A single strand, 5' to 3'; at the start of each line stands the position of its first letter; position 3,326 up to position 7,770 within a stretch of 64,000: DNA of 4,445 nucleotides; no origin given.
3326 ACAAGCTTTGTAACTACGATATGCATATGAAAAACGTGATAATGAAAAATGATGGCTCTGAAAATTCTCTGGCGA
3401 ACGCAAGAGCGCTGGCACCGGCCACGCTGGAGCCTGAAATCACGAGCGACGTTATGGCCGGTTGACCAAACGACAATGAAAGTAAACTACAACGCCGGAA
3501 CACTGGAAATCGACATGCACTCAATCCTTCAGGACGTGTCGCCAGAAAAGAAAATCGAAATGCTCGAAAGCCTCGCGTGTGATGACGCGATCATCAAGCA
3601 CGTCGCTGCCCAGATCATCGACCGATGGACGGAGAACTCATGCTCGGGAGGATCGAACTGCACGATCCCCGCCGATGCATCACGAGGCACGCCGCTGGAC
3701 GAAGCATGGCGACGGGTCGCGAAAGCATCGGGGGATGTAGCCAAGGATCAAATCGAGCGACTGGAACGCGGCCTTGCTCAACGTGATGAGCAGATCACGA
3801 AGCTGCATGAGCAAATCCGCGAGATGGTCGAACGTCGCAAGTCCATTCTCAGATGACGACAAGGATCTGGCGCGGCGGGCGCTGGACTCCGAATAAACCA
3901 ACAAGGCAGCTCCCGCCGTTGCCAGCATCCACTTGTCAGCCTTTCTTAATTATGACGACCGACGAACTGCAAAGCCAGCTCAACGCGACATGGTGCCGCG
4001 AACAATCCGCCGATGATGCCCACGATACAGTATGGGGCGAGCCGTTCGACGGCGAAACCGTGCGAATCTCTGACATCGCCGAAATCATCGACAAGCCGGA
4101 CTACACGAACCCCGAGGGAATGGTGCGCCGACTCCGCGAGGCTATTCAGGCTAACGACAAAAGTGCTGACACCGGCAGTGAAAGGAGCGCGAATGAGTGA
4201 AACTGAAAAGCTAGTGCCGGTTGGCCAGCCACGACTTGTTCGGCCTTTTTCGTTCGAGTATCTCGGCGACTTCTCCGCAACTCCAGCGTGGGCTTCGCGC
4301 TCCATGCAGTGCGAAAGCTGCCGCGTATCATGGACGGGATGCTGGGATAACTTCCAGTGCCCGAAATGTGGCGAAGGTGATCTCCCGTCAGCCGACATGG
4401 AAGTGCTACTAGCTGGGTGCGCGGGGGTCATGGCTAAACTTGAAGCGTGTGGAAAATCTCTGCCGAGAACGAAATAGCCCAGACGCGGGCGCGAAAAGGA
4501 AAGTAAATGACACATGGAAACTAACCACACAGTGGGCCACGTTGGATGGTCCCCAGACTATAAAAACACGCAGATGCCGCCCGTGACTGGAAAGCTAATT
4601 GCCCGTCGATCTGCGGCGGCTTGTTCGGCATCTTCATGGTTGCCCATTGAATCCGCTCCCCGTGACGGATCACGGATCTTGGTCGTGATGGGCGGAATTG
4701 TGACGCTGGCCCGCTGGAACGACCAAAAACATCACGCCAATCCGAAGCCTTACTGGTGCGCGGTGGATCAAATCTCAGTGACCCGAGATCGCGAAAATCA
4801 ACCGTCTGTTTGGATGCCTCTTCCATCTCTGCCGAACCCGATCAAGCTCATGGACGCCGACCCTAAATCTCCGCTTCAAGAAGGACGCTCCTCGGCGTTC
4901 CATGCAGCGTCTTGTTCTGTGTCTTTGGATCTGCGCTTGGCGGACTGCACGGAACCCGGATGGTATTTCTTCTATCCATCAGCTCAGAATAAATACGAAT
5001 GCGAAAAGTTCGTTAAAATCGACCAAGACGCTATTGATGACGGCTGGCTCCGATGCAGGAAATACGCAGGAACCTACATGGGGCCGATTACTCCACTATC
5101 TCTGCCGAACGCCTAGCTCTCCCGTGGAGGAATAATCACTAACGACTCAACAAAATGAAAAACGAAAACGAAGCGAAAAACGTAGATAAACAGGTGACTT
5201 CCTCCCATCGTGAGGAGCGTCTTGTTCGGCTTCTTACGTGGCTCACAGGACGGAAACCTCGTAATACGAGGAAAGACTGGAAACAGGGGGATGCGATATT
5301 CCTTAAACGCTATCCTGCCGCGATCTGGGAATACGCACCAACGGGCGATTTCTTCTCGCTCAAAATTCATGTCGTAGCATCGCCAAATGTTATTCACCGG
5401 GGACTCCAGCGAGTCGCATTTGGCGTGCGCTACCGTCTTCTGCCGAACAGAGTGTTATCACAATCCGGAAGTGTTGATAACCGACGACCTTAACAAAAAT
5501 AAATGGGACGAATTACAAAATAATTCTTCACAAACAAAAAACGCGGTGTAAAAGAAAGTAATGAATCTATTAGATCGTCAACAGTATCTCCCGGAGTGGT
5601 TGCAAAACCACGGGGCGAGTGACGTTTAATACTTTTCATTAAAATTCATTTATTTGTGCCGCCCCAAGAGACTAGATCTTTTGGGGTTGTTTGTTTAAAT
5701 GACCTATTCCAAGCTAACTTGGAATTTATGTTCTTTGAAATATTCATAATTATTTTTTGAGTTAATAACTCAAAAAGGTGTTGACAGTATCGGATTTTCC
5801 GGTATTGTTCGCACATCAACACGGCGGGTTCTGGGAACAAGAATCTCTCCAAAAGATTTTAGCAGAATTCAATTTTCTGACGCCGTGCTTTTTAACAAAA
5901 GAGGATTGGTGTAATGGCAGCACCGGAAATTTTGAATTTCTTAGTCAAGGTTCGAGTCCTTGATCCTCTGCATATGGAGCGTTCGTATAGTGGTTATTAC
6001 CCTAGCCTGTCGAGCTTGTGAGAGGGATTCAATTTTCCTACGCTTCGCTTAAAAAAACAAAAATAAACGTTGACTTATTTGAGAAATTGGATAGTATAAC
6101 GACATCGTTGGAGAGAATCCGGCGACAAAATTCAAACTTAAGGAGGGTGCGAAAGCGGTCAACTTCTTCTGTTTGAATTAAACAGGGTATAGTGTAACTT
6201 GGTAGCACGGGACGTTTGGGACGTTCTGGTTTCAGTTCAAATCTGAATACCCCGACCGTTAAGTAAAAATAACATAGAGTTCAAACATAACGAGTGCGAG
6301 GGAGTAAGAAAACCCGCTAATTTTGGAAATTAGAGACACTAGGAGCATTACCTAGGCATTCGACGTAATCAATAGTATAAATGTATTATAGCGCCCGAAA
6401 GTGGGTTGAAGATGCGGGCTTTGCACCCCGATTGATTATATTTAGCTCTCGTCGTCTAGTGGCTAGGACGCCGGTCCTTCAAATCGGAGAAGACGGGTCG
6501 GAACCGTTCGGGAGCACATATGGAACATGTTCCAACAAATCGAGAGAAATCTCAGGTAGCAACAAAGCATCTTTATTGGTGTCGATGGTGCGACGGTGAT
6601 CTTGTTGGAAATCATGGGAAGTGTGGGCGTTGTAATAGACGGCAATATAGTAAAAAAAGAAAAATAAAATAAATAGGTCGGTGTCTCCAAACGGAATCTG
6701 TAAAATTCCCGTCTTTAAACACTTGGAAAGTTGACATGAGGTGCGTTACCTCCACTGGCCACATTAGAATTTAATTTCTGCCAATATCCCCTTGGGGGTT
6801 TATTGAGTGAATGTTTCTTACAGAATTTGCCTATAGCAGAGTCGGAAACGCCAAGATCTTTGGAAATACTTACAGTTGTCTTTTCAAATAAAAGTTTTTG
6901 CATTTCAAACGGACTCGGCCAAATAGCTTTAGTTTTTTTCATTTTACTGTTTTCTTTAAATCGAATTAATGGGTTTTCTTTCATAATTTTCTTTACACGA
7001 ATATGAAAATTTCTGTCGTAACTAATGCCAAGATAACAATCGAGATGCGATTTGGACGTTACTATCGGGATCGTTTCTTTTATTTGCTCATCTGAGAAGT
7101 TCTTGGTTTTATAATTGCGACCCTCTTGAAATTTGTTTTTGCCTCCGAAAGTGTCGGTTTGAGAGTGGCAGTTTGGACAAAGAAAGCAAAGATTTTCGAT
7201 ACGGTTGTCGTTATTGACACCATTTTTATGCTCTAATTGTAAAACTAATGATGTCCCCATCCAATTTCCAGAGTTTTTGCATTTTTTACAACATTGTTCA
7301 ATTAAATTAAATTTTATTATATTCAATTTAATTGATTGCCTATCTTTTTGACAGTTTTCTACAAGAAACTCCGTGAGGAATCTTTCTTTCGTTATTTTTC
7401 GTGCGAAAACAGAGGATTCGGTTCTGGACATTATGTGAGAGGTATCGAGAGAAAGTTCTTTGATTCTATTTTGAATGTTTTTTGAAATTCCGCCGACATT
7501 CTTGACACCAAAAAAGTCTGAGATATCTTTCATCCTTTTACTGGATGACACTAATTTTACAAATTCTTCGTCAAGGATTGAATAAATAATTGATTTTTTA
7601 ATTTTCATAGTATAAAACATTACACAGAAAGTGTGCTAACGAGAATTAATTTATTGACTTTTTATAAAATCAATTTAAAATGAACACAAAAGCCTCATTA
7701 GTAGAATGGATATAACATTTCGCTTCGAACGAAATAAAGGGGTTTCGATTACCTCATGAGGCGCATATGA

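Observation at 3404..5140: Three GC-rich islands adjacent to repeat copies; two share a distinct hairpin-containing leader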

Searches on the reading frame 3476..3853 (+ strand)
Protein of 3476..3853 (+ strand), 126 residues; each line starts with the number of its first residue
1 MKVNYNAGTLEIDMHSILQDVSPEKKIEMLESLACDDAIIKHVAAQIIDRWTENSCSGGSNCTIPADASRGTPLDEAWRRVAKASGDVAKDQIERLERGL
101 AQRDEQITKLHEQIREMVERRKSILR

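Call 15: search_protein_families(library=pfam, proteins=[window:3476-3853:+], max_evalue=1)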
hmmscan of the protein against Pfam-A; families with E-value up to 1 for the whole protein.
window:3476-3853:+ (126 aa): 6 families
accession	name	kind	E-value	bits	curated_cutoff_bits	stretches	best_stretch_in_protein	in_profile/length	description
PF10779.14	XhlA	-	0.016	15.8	34.7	1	90-123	17-50/67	Haemolysin XhlA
PF04102.17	SlyX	-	0.026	15.6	30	1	90-123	16-49/67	SlyX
PF15784.10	GPS2_interact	-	0.027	15.3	27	1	87-119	30-62/92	G-protein pathway suppressor 2-interacting domain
PF11594.13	Med28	-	0.088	13.7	29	1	87-116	68-97/102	Mediator complex subunit 28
PF21019.4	Spectrin_3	-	0.12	13.2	24.4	1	91-124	34-67/68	Spectrin-like repeat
PF16808.10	PKcGMP_CC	-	0.22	11.6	35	1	93-113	10-30/35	Coiled-coil N-terminus of cGMP-dependent protein kinase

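Call 16: search_protein_families(library=phrogs, proteins=[window:3476-3853:+], max_evalue=0.1)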
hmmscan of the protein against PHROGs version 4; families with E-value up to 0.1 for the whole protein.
window:3476-3853:+ (126 aa): 5 families
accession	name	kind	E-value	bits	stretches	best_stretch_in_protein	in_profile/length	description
phrog_32847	-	unknown function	6e-11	43.4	1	7-105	9-104/128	-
phrog_32423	-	unknown function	0.0085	17.2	1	84-121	39-76/112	-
phrog_10104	-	unknown function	0.039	15.2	1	88-121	11-44/76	-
phrog_1402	-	unknown function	0.063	14.7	0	81-120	11-53/82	-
phrog_17843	-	unknown function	0.08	13.6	1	82-117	119-154/241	-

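Call 74: search_dna_similar(query=window:3476-3853:+, collection=phages, mode=protein, max_evalue=0.001, max_rows=15)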
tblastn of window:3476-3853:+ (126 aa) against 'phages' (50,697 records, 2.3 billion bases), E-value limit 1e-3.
Records with a match: 14; places in all: 14; records where one place covers at least 80% of the query: 5.
Best place of each record, by identity: <60% 14.
By first word of the organism name: Vibrio 9; Yersinia 3; Pseudoalteromonas 2.
By host as written in the record: Yersinia enterocolitica 3; Pseudoalteromonas sp. 2; Vibrio sp. 12A10 2; Vibrio parahaemolyticus ATCC 17802 2; Vibrio parahaemolyticus 2; Vibrio hepatarius 1; Vibrio sp. 1; Vibrio splendidus 1.
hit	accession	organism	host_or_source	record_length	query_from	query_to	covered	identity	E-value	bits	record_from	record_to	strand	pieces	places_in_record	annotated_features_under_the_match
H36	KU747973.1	Pseudoalteromonas phage vB_PspS-H40/1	Pseudoalteromonas sp.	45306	17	120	83%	34.6%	6e-9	58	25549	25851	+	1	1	hypothetical protein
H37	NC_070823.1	Pseudoalteromonas phage vB_PspS-H40/1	Pseudoalteromonas sp.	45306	17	120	83%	34.6%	6e-9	58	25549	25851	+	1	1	hypothetical protein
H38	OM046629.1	Yersinia phage vB_YenM_30.14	Yersinia enterocolitica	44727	13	110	78%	33.6%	9e-8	55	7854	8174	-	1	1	hypothetical protein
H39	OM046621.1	Yersinia phage vB_YenM_29.18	Yersinia enterocolitica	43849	13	110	78%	32.7%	1e-7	54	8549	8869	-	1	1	hypothetical protein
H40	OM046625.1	Yersinia phage vB_YenM_210.17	Yersinia enterocolitica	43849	13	110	78%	32.7%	1e-7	54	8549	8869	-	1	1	hypothetical protein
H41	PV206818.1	Vibrio phage vB_CoeS_P1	Vibrio hepatarius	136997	3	104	81%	30.4%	4e-6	50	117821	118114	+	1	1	hypothetical protein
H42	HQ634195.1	Vibrio phage eugene 12A10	Vibrio sp. 12A10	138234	8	114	85%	27.2%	3e-5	47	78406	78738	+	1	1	hypothetical protein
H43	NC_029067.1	Vibrio phage eugene 12A10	Vibrio sp. 12A10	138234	8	114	85%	27.2%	3e-5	47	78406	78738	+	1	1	hypothetical protein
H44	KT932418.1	Vibrio phage qdvp001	Vibrio parahaemolyticus ATCC 17802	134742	8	103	76%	30.2%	9e-5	46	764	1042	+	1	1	hypothetical protein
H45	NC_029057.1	Vibrio phage qdvp001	Vibrio parahaemolyticus ATCC 17802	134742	8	103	76%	30.2%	9e-5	46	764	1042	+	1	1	hypothetical protein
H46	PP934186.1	Vibrio phage P018-4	Vibrio parahaemolyticus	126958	8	103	76%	30.2%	1e-4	45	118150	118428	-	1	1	hypothetical protein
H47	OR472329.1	Vibrio phage vB_VibM_10AMN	Vibrio parahaemolyticus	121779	8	103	76%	30.2%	2e-4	45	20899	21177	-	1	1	hypothetical protein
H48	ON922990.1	Vibrio phage VPMCC14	Vibrio sp.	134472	8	105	78%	28.6%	2e-4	45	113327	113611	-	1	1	hypothetical protein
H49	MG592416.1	Vibrio phage 1.032.O._10N.261.54.F5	Vibrio splendidus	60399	6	104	79%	27.0%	9e-7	52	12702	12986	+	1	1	coil containing protein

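Call 129: search_protein_families(library=padloc, proteins=[window:3476-3853:+], max_evalue=0.01)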
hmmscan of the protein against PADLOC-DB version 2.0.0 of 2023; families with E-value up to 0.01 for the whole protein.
window:3476-3853:+ (126 aa): 1 family
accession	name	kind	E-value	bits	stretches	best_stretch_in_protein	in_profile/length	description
PDLC02726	PbeC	-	0.0093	12.4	0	74-123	415-466/637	PbeC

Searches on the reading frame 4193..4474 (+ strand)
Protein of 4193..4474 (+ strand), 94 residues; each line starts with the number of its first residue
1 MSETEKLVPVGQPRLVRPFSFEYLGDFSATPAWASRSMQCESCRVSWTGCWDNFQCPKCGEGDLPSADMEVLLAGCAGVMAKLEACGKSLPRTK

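Call 15: search_protein_families(library=pfam, proteins=[window:4193-4474:+], max_evalue=1)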
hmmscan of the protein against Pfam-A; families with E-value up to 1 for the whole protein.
window:4193-4474:+ (94 aa): 5 families
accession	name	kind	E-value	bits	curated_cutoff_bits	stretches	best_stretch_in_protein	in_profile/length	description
PF07191.17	Zn_ribbon_6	-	0.014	15.8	25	1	39-88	2-47/67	Double zinc ribbon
PF01155.25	HypA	-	0.066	13.7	28.9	1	37-64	70-97/112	Hydrogenase/urease nickel incorporation, metallochaperone, hypA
PF23165.1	zf-C2H2_FBX41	-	0.11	12.5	24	1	54-61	3-10/30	F-box only protein 41 C2H2 zinc finger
PF18414.7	zf_C2H2_10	-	0.24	11.4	25.6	1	54-61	3-10/26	C2H2 type zinc-finger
PF09535.15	Gmx_para_CXXCG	-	0.32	10.7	25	0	22-53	13-44/236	Protein of unknown function (Gmx_para_CXXCG)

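Call 16: search_protein_families(library=phrogs, proteins=[window:4193-4474:+], max_evalue=0.1)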
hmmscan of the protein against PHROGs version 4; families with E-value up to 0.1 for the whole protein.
window:4193-4474:+ (94 aa): 1 family
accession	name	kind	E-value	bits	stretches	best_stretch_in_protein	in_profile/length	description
phrog_29191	-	unknown function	0.014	16.1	1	39-64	10-35/43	-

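Call 129: search_protein_families(library=padloc, proteins=[window:4193-4474:+], max_evalue=0.01)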
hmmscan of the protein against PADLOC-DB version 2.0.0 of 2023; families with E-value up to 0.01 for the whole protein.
window:4193-4474:+ (94 aa): 0 families

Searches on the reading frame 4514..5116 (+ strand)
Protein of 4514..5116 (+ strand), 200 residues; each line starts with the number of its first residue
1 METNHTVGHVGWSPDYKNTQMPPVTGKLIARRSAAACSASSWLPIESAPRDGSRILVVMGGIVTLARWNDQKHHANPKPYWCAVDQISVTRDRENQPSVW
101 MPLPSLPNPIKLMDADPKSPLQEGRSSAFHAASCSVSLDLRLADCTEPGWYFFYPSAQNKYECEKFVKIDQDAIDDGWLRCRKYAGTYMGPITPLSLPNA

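Call 15: search_protein_families(library=pfam, proteins=[window:4514-5113:+], max_evalue=1)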
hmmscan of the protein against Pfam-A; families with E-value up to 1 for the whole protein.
window:4514-5113:+ (200 aa): 0 families

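Call 16: search_protein_families(library=phrogs, proteins=[window:4514-5113:+], max_evalue=0.1)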
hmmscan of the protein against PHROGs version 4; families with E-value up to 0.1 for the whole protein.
window:4514-5113:+ (200 aa): 0 families

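Call 22: find_encoding_contigs(protein=window:4514-5116:+, flank=10000, max_places=10)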
Protein window:4514-5116:+ (200 aa): 1 contig read that carries it; 1 place shown.
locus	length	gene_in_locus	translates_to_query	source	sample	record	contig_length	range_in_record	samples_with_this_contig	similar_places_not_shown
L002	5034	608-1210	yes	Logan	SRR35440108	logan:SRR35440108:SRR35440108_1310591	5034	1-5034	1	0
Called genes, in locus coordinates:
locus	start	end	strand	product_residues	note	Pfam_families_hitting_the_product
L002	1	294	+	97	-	?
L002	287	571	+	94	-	-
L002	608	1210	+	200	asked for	-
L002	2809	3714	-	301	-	-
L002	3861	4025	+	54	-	-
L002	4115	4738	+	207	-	-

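Call 129: search_protein_families(library=padloc, proteins=[window:4514-5113:+], max_evalue=0.01)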
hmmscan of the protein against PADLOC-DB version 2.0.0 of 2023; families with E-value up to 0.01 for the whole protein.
window:4514-5113:+ (200 aa): 0 families

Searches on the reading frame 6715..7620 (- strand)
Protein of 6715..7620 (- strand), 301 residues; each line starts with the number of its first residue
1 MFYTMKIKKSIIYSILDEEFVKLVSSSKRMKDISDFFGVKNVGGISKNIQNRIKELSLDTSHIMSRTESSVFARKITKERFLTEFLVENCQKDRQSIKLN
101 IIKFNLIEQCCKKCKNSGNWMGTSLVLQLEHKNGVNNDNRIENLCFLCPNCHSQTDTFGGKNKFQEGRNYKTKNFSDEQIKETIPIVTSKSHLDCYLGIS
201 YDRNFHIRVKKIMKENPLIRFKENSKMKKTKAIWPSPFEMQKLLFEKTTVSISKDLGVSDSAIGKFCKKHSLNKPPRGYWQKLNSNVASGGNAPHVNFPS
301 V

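Call 12: search_protein_families(library=pfam, proteins=[window:6715-7620:-], max_evalue=0.01)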
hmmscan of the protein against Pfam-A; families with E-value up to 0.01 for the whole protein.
window:6715-7620:- (301 aa): 0 families

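Call 84: search_protein_families(library=phrogs, proteins=[window:6715-7620:-], max_evalue=0.01)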
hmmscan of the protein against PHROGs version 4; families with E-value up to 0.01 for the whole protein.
window:6715-7620:- (301 aa): 6 families
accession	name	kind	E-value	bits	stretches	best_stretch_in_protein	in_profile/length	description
phrog_10822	-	DNA, RNA and nucleotide metabolism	1.4e-37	130.7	1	14-192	7-184/245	HNH endonuclease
phrog_14736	-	DNA, RNA and nucleotide metabolism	2.9e-22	80.3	1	82-268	6-187/202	HNH endonuclease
phrog_1271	-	DNA, RNA and nucleotide metabolism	3.1e-06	27.8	1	111-193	269-349/361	HNH endonuclease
phrog_15471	-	DNA, RNA and nucleotide metabolism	3.4e-05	24.8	1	239-281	141-183/183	HNH endonuclease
phrog_7545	-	DNA, RNA and nucleotide metabolism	0.00011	23.4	0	130-155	107-132/160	HNH endonuclease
phrog_8446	-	DNA, RNA and nucleotide metabolism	0.0002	22.1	0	233-273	57-99/211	HNH endonuclease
